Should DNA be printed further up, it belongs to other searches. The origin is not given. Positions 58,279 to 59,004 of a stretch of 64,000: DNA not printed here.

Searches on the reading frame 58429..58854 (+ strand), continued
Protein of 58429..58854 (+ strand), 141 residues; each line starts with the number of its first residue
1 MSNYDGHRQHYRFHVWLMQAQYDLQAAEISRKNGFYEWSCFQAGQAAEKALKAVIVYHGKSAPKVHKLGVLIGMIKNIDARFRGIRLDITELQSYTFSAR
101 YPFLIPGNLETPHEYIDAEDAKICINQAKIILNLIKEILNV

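Call 35: search_protein_families(library=pfam, proteins=[L017:9415-11013:+, L018:9100-10488:-, L026:9181-10212:+, L021:9850-10794:-, L024:4542-5933:+, L044:3620-4534:-, L018:5980-6795:+, L040:5956-6768:+], max_evalue=0.01)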
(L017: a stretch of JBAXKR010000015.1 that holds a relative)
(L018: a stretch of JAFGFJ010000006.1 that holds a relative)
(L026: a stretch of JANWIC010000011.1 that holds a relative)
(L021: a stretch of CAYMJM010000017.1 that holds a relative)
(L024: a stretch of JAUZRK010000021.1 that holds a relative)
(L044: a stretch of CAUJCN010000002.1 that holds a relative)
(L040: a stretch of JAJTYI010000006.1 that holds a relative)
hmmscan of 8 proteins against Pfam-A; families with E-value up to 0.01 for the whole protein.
L017:9415-11013:+ (533 aa): 5 families
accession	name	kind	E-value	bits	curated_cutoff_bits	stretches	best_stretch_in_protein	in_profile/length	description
PF12072.13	RNase_Y_N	-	7.8e-22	78.1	32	1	24-216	3-201/201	RNase Y N-terminal region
PF01966.28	HD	-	6.6e-16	59.1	22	1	348-440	2-114/116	HD domain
PF00013.35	KH_1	-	3.4e-07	30.4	21.5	1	229-277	8-60/66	KH domain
PF08668.18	HDOD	-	0.00089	19.2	22.9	0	346-388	94-137/196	HDOD domain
PF13083.13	KH_KhpA-B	-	0.0082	16.5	32.1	1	229-248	36-55/73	KhpA/KhpB, KH domain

L018:9100-10488:- (463 aa): 2 families
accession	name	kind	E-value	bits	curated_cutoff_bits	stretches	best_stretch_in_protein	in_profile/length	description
PF01520.23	Amidase_3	-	2.5e-25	89.9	27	1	9-183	1-173/174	N-acetylmuramoyl-L-alanine amidase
PF13946.11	DUF4214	-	0.0067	16.9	23.2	0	318-360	24-70/72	Domain of unknown function (DUF4214)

L026:9181-10212:+ (344 aa): 11 families
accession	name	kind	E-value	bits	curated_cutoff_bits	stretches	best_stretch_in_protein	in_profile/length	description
PF00154.27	RecA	-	1.4e-137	457.8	27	1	24-284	2-262/262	recA bacterial DNA recombination protein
PF21096.2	RecA_C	-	3e-19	69.3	27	1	288-342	2-56/57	RecA C-terminal domain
PF08423.17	Rad51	-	1.3e-12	48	22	1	53-243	6-212/244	Rad51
PF06745.19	ATPase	-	1.3e-10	41.5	26.6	1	55-232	1-178/231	KaiC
PF01637.24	ATPase_2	-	1.9e-06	28.3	33.2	1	75-138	21-69/225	ATPase domain predominantly from Archaea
PF13481.12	AAA_25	-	1.6e-05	25.1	27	1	69-207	28-187/195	AAA domain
PF13479.12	AAA_24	-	0.0002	21.7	27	1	77-166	5-78/195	AAA domain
PF02283.22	CobU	-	0.0012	18.9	27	1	79-208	3-122/168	Cobinamide kinase / cobinamide phosphate guanyltransferase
PF00005.33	ABC_tran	-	0.0014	19.7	25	1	71-195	8-118/137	ABC transporter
PF13401.12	AAA_22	-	0.005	17.6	27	1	75-165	6-97/130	AAA domain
PF00004.35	AAA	-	0.0072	17.2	21.2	0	79-189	3-92/131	ATPase family associated with various cellular activities (AAA)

L021:9850-10794:- (315 aa): 3 families
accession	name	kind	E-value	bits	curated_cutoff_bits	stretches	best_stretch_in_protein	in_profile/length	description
PF17762.8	HTH_ParB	-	3.5e-33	114.2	22.6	1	153-252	2-101/102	ParB HTH domain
PF02195.25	ParB_N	-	3.2e-31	107.7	26.3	1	60-150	5-95/95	ParB N-terminal domain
PF23552.2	ParB_C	-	2.2e-07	30.6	23.8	1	269-313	4-49/50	ParB dimerisation domain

L024:4542-5933:+ (464 aa): 8 families
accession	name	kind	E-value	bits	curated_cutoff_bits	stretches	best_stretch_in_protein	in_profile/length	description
PF04539.22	Sigma70_r3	-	2.5e-24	85.6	25.3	1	310-385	1-76/78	Sigma-70 region 3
PF04542.20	Sigma70_r2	-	7.6e-23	80.5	24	1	233-301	3-71/71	Sigma-70 region 2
PF04545.22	Sigma70_r4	-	5.1e-18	64.8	24.1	1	400-451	2-49/50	Sigma-70, region 4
PF00140.25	Sigma70_r1_2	-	3.4e-17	62.5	22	1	135-166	1-32/34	Sigma-70 factor, region 1.2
PF03979.19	Sigma70_r1_1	-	2.7e-08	34.1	22.5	1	48-104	2-58/81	Sigma-70 factor, region 1.1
PF02601.20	Exonuc_VII_L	-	3.7e-05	23.8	35.9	1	359-460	107-200/315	Exonuclease VII, large subunit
PF13518.12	HTH_28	-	0.00079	19.9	25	0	329-353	13-36/52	Helix-turn-helix domain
PF08281.18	Sigma70_r4_2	-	0.0034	17.4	25.7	0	394-415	2-23/54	Sigma-70, region 4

L044:3620-4534:- (305 aa): 1 family
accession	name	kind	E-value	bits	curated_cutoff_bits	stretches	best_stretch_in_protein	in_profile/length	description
PF04203.18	Sortase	-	2.9e-22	79.2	26.6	1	164-304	1-124/125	Sortase domain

L018:5980-6795:+ (272 aa): 2 families
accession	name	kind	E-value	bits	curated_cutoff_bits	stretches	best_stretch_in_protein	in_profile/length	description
PF05168.19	HEPN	-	1.3e-23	83.9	22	1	15-133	2-111/117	HEPN domain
PF18765.7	Polbeta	-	1.6e-06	28.6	26.9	1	168-268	2-91/93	Polymerase beta, Nucleotidyltransferase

L040:5956-6768:+ (271 aa): 2 families
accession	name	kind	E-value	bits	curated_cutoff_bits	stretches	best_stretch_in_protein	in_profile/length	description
PF05168.19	HEPN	-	9.3e-24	84.3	22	1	20-138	4-113/117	HEPN domain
PF18765.7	Polbeta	-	0.00023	21.7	26.9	1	170-270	1-92/93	Polymerase beta, Nucleotidyltransferase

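Call 45: find_homologous_proteins(query=A2, max_evalue=1e-10)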
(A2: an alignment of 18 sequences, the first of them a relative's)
Query A2 (18 sequences) (273 aa, profile of the alignment): 312 proteins with E <= 1e-10 among 5818 candidates; the best 120 are listed.
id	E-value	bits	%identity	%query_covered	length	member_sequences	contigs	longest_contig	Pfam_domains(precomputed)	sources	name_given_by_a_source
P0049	7.4e-127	440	49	96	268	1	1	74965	PF18765.8,PF05168.20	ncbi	-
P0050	2.4e-126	439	48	94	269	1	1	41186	PF18765.8,PF05168.20,PF01909.30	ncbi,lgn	-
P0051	2.4e-124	432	44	95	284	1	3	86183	PF18765.8,PF05168.20,PF01909.30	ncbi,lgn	-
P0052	3.4e-124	432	44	95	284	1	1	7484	PF18765.8,PF05168.20,PF01909.30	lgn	-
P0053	3.8e-124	431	44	95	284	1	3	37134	PF18765.8,PF05168.20,PF01909.30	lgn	-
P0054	5.1e-124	431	44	95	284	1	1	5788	PF18765.8,PF05168.20,PF01909.30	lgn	-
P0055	8.1e-124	430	44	95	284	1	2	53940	PF18765.8,PF05168.20,PF01909.30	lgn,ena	-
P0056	1.5e-123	429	45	98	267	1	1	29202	PF18765.8,PF05168.20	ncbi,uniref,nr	ncbi:HEPN domain-containing protein [Candidatus Dojkabacteria bacterium]|uniref:HEPN domain-containi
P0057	1.8e-122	426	46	95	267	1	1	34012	PF18765.8,PF05168.20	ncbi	ncbi:MAG: HEPN domain-containing protein [Candidatus Dojkabacteria bacterium]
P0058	3.4e-122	425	46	98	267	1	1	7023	PF18765.8,PF05168.20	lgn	-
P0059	4.6e-122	425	46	95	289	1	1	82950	PF18765.8,PF05168.20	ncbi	-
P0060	9.6e-122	424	48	98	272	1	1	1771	PF18765.8,PF05168.20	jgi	jgi:HEPN domain-containing protein/predicted nucleotidyltransferase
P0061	1.1e-121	423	53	93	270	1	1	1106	PF18765.8,PF05168.20,PF01909.30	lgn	-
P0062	1.3e-121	423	46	95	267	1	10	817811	PF18765.8,PF05168.20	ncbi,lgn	-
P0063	1.3e-121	423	49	94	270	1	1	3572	PF18765.8,PF05168.20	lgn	-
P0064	1.5e-121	423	47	95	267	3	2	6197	PF18765.8,PF05168.20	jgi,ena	-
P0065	1.6e-121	423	45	95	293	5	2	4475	PF18765.8,PF05168.20,PF01909.30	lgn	-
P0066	2.6e-121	422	46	94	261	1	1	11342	PF18765.8,PF05168.20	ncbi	ncbi:MAG: HEPN domain-containing protein [Candidatus Dojkabacteria bacterium]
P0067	3.0e-121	422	47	94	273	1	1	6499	PF18765.8,PF05168.20,PF01909.30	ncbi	-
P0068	3.1e-121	422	42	94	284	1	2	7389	PF18765.8,PF05168.20,PF01909.30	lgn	-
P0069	4.4e-121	421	42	94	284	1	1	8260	PF18765.8,PF05168.20,PF01909.30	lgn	-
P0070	5.5e-121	421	42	94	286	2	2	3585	PF18765.8,PF05168.20,PF01909.30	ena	-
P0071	7.6e-121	421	47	93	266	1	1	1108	PF18765.8,PF05168.20,PF01909.30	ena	-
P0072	9.4e-121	420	45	97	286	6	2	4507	PF18765.8,PF05168.20,PF01909.30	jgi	jgi:HEPN domain-containing protein/predicted nucleotidyltransferase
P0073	9.9e-121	420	43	95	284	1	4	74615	PF18765.8,PF05168.20,PF01909.30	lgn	-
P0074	1.0e-120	420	46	98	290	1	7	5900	PF18765.8,PF05168.20,PF01909.30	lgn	-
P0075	1.5e-120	420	50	93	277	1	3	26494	PF18765.8,PF05168.20,PF01909.30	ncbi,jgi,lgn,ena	-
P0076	1.5e-120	420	46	94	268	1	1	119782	PF18765.8,PF05168.20,PF01909.30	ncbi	-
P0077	1.7e-120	419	40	94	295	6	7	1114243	PF18765.8,PF05168.20,PF01909.30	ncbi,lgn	-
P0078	2.8e-120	419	50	93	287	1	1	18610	PF18765.8,PF05168.20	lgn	-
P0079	3.5e-120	418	44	94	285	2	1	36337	PF18765.8,PF05168.20,PF01909.30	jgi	jgi:HEPN domain-containing protein/predicted nucleotidyltransferase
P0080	4.5e-120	418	46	95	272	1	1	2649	PF18765.8,PF05168.20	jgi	jgi:HEPN domain-containing protein/predicted nucleotidyltransferase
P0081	6.3e-120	418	42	93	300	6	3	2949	PF18765.8,PF05168.20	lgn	-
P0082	9.6e-120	417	45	96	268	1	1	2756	PF18765.8,PF05168.20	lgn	-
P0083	9.7e-120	417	50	93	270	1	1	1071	PF18765.8,PF05168.20,PF01909.30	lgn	-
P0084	1.7e-119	416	50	98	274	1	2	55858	PF18765.8,PF05168.20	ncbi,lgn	ncbi:MAG: HEPN domain-containing protein [Candidatus Dojkabacteria bacterium]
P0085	1.9e-119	416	42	94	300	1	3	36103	PF18765.8,PF05168.20,PF01909.30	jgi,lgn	-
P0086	5.7e-119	415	47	95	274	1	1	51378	PF18765.8,PF05168.20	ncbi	ncbi:MAG: hypothetical protein Kow0081_0590 [Candidatus Dojkabacteria bacterium]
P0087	7.0e-119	414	45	95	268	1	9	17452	PF18765.8,PF05168.20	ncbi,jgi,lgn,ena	-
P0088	7.8e-119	414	41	94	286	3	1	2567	PF18765.8,PF05168.20,PF01909.30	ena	-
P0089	9.9e-119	414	43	94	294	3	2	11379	PF18765.8,PF05168.20,PF01909.30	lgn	-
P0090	1.7e-118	413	45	95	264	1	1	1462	PF18765.8,PF05168.20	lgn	-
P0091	2.9e-118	412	47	96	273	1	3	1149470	PF18765.8,PF05168.20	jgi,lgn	jgi:HEPN domain-containing protein/predicted nucleotidyltransferase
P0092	4.2e-118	412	45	97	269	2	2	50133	PF18765.8,PF05168.20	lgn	-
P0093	5.1e-118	411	48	93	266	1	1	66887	PF05168.20,PF01909.30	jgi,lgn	-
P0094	5.6e-118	411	48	95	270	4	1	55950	PF05168.20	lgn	-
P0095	1.0e-117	410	47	93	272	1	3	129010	PF18765.8,PF05168.20,PF01909.30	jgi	jgi:HEPN domain-containing protein/predicted nucleotidyltransferase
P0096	1.1e-117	410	47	96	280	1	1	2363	PF18765.8,PF05168.20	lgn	-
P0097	1.3e-117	410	46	95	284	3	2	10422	PF18765.8,PF05168.20,PF01909.30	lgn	-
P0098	2.1e-117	409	49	98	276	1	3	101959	PF05168.20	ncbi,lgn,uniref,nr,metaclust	ncbi:MAG: HEPN domain protein [candidate division WS6 bacterium OLB20]|uniref:HEPN domain protein n=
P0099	2.6e-117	409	49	95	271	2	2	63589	PF18765.8,PF05168.20,PF01909.30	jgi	jgi:HEPN domain-containing protein/predicted nucleotidyltransferase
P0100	2.7e-117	409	44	93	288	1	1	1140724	PF18765.8,PF05168.20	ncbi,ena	-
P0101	3.7e-117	409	50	98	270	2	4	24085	PF18765.8,PF05168.20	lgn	-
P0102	5.1e-117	408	48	95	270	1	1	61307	PF18765.8,PF05168.20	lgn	-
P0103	5.1e-117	408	47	96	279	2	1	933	PF18765.8,PF05168.20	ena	-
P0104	7.7e-117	408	48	94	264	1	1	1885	PF18765.8,PF05168.20,PF01909.30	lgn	-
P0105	1.0e-116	407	47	96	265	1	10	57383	PF18765.8,PF05168.20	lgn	-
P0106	1.2e-116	407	46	97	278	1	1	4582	PF18765.8,PF05168.20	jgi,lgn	-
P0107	2.0e-116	406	50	93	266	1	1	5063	PF18765.8,PF05168.20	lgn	-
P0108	3.1e-116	406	46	95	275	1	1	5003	PF05168.20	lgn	-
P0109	3.8e-116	405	49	94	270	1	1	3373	PF18765.8,PF05168.20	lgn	-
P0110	6.8e-116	404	46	93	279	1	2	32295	PF18765.8,PF05168.20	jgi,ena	-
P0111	7.4e-116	404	46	98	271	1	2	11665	PF18765.8,PF05168.20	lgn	-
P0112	8.0e-116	404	49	94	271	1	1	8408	PF05168.20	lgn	-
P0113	9.2e-116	404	48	93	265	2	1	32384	PF18765.8,PF05168.20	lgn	-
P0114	9.5e-116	404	45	96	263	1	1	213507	PF18765.8,PF05168.20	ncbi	ncbi:MAG: HEPN domain-containing protein [Candidatus Dojkabacteria bacterium]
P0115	1.2e-115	404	44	97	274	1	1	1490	PF18765.8,PF05168.20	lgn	-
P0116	1.9e-115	403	48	94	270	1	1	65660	PF18765.8,PF05168.20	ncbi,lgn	-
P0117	2.2e-115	403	43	93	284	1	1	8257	PF18765.8,PF05168.20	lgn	-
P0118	2.6e-115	402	46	95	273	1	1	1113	PF18765.8,PF05168.20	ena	-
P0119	2.8e-115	402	46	97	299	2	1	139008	PF18765.8,PF05168.20,PF01909.30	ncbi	-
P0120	3.4e-115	402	47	92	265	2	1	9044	PF18765.8,PF05168.20,PF01909.30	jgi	-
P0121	5.8e-115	401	45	95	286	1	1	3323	PF18765.8,PF05168.20,PF01909.30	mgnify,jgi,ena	mgnify:CR=1 FL=1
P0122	6.4e-115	401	43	95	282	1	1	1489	PF18765.8,PF05168.20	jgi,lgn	-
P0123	9.1e-115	401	43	93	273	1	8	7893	PF18765.8,PF05168.20,PF01909.30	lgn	-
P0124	9.5e-115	401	48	95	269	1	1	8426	PF18765.8,PF05168.20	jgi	jgi:HEPN domain-containing protein/predicted nucleotidyltransferase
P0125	1.0e-114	401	51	93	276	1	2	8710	PF18765.8,PF05168.20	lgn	-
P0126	1.2e-114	400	47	94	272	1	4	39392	PF05168.20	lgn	-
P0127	1.6e-114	400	44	95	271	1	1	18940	PF18765.8,PF05168.20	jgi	jgi:HEPN domain-containing protein/predicted nucleotidyltransferase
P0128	3.0e-114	399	47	96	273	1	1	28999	PF05168.20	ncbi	-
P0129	6.8e-114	398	45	94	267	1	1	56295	PF18765.8,PF05168.20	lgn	-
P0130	7.4e-114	398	41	95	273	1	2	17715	PF18765.8,PF05168.20,PF01909.30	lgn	-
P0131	8.3e-114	398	45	93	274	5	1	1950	PF05168.20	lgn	-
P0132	9.2e-114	397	50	98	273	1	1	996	PF05168.20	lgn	-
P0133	9.2e-114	397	47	98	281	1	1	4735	PF05168.20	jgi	-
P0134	1.1e-113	397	47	94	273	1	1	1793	PF05168.20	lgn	-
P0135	1.2e-113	397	45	95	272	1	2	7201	PF18765.8,PF05168.20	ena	-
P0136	1.3e-113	397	48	95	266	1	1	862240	PF18765.8,PF05168.20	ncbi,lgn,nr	ncbi:MAG: hypothetical protein KatS3mg085_243 [Candidatus Dojkabacteria bacterium]|nr:MAG: hypotheti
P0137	1.3e-113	397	43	93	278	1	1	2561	PF05168.20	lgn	-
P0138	1.6e-113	397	44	94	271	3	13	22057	PF05168.20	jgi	jgi:HEPN domain-containing protein/predicted nucleotidyltransferase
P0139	1.6e-113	397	43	94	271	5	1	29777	PF18765.8,PF05168.20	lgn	-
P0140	2.1e-113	396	51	99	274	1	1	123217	PF18765.8,PF05168.20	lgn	-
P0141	4.2e-113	395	43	93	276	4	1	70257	PF18765.8,PF05168.20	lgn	-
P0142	4.6e-113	395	50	95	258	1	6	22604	PF18765.8,PF05168.20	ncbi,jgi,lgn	-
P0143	1.1e-112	394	51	93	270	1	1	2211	PF05168.20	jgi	-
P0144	1.5e-112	393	43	93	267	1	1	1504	PF18765.8,PF05168.20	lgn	-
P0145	2.2e-112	393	50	95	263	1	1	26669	PF18765.8,PF05168.20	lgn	-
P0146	2.3e-112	393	54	96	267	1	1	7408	PF18765.8,PF05168.20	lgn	-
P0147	4.9e-112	392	51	95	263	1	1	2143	PF05168.20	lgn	-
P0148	6.8e-112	391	46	95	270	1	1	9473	PF05168.20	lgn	-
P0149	8.4e-112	391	44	96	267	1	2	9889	PF05168.20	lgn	-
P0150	8.7e-112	391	43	93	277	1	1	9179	PF18765.8,PF05168.20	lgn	-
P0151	9.8e-112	391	46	93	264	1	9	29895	PF18765.8,PF05168.20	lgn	-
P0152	1.1e-111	391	48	95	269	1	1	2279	PF18765.8,PF05168.20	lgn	-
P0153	1.1e-111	391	49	96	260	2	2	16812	PF05168.20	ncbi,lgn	-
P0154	1.1e-111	391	53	94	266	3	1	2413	PF05168.20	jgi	-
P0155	1.5e-111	390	54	94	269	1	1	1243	PF05168.20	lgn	-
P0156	1.6e-111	390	51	98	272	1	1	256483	PF18765.8,PF05168.20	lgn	-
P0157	2.0e-111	390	46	95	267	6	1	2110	PF05168.20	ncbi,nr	ncbi:MAG TPA: HEPN domain-containing protein [Candidatus Dojkabacteria bacterium]|nr:HEPN domain-con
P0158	4.8e-111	389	44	95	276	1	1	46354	PF18765.8,PF05168.20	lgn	-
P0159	5.3e-111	388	46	95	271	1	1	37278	PF05168.20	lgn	-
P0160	5.5e-111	388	47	98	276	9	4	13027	PF18765.8,PF05168.20,PF01909.30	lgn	-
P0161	5.5e-111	388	52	95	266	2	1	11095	PF18765.8,PF05168.20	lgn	-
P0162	1.1e-110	387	50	93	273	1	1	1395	PF18765.8,PF05168.20,PF01909.30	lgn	-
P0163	4.0e-110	385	53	96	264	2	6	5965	PF18765.8,PF05168.20,PF01909.30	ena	-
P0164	4.9e-110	385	46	95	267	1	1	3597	PF05168.20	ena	-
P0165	5.5e-110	385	54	93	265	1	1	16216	PF18765.8,PF05168.20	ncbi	-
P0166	5.9e-110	385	48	96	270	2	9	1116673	PF05168.20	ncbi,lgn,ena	-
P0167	8.0e-110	385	51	99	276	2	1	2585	PF18765.8,PF05168.20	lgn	-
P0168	8.5e-110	384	53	95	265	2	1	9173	PF18765.8,PF05168.20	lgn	-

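Call 51: predict_structure(alignment_id=A3)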
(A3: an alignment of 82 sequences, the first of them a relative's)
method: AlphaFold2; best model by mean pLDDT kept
length: 267 residues; sequences in the alignment: 82
mean_pLDDT: 88.3   pTM: 0.62
mean pLDDT of the five models: 88.3, 87.8, 86.3, 85.9, 85.1
residues with pLDDT >= 90: 161; 70-90: 75; 50-70: 26; < 50: 5
segments of 3 or more residues with pLDDT < 50: 1-5
pLDDT, mean of each block of 10 residues (from residue 1): 53 94 98 96 96 93 88 90 89 73 73 90 96 96 73 84 97 97 95 88 97 92 94 96 79 73 95
secondary structure, 60 per line:
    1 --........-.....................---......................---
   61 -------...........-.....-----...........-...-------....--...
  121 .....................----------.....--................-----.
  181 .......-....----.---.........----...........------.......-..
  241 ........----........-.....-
elements in order: H3-10 H12-32 H36-57 H68-78 H80-84 H90-100 H112-115 H118-141 H152-155 H159-174 E180-187 H189-192 E201-209 H214-224 E231-237 H239-248 H253-260 E262-266
